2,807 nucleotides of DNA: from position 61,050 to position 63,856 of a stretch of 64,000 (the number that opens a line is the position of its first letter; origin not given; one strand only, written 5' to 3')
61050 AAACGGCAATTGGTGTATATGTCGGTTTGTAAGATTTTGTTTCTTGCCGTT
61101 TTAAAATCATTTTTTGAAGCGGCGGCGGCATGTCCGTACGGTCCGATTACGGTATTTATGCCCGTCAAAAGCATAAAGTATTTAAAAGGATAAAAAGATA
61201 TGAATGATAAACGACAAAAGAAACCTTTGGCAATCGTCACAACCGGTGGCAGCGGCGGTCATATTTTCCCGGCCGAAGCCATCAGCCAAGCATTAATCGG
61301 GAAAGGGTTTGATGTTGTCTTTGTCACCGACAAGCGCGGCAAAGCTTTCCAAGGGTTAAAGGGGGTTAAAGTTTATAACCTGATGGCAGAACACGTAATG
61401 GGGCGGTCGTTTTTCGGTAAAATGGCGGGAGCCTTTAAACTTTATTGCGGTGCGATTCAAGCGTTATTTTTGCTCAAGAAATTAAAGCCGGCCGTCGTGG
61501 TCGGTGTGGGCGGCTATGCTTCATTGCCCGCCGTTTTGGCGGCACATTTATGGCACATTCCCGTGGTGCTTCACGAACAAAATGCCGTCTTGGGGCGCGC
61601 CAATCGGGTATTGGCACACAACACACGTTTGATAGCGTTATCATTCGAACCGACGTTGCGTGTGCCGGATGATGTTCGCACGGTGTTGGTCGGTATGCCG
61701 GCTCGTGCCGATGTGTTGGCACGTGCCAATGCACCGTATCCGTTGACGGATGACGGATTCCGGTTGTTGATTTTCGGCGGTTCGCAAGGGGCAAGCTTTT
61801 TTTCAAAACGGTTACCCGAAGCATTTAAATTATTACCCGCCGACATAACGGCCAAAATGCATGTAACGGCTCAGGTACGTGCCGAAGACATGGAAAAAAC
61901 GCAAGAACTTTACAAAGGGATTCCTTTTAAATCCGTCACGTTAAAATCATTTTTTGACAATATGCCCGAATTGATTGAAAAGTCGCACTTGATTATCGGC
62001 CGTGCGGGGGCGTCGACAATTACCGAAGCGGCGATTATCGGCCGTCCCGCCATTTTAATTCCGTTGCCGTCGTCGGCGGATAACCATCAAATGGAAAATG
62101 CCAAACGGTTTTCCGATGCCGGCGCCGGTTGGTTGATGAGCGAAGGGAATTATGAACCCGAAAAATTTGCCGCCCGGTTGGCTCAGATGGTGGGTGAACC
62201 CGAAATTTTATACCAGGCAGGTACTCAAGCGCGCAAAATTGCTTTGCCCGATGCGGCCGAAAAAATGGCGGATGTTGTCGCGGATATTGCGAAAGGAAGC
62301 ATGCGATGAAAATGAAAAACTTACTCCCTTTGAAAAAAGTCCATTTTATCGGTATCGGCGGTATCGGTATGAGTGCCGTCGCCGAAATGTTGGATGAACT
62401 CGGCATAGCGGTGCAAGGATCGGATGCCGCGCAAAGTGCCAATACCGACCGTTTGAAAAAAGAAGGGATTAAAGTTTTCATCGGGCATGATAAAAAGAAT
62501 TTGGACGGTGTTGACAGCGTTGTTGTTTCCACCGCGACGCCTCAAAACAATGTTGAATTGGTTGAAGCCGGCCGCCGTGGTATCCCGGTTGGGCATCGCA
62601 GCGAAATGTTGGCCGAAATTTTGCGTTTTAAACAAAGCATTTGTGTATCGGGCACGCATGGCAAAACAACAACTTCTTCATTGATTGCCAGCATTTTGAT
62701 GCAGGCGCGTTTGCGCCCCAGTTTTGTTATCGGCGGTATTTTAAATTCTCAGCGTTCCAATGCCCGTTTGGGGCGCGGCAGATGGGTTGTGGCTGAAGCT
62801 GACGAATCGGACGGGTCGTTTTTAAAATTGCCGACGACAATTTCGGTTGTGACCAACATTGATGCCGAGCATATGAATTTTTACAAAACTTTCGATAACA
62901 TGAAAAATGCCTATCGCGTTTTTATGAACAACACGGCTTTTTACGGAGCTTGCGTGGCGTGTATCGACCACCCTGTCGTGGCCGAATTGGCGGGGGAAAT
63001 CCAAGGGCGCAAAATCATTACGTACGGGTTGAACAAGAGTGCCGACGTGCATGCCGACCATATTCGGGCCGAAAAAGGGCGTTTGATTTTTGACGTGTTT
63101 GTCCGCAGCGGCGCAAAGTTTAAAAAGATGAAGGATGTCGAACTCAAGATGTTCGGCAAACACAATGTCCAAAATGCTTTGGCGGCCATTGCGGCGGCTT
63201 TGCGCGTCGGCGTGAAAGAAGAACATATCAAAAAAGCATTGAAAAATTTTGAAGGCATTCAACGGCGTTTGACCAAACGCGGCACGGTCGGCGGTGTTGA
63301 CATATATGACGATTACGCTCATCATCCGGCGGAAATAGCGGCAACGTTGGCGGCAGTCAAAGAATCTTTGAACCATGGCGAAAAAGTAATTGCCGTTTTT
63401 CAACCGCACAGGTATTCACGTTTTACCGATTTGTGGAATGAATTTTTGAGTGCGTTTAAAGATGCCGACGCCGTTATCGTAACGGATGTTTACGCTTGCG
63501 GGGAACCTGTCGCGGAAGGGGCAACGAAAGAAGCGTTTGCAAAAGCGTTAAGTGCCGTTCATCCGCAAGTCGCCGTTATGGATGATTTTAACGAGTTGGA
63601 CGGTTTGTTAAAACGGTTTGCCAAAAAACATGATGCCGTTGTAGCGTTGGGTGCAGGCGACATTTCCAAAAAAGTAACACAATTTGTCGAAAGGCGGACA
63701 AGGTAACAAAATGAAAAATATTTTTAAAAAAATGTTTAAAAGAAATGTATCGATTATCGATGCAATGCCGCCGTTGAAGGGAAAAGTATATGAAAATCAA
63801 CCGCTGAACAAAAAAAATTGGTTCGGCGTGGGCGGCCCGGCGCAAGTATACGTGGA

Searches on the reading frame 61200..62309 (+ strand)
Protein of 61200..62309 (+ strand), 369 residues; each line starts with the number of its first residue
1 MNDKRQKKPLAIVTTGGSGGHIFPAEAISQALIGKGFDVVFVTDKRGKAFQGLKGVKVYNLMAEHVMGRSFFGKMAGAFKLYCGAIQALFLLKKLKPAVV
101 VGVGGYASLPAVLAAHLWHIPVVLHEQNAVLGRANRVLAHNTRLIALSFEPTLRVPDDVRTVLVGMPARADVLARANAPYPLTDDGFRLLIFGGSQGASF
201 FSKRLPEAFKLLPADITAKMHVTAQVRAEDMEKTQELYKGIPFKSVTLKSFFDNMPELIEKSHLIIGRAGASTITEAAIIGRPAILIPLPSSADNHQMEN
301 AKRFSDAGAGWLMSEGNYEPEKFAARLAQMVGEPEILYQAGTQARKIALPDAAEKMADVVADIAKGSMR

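Call 93: search_protein_families(library=pfam, proteins=[window:61200-62309:+], max_evalue=0.00001)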
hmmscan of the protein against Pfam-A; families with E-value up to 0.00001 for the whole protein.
window:61200-62309:+ (369 aa): 2 families
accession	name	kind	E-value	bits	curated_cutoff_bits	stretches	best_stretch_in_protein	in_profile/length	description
PF04101.22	Glyco_tran_28_C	-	4.2e-36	124.9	22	1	189-355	2-165/166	Glycosyltransferase family 28 C-terminal domain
PF03033.26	Glyco_transf_28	-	2.4e-30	105.8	26.2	1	12-140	2-132/139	Glycosyltransferase family 28 N-terminal domain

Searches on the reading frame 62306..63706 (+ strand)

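Call 93: search_protein_families(library=pfam, proteins=[window:62306-63706:+], max_evalue=0.00001)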
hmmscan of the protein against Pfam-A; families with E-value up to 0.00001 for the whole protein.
window:62306-63706:+ (466 aa): 3 families
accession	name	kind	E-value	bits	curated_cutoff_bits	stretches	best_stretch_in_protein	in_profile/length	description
PF01225.30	Mur_ligase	-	5e-28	97.7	21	1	11-109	1-94/95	Mur ligase family, catalytic domain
PF08245.18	Mur_ligase_M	-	2e-26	93.6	24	1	114-298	1-200/200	Mur ligase middle domain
PF02875.26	Mur_ligase_C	-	1e-17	65.6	28.4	1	320-451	1-127/127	Mur ligase, glutamate ligase domain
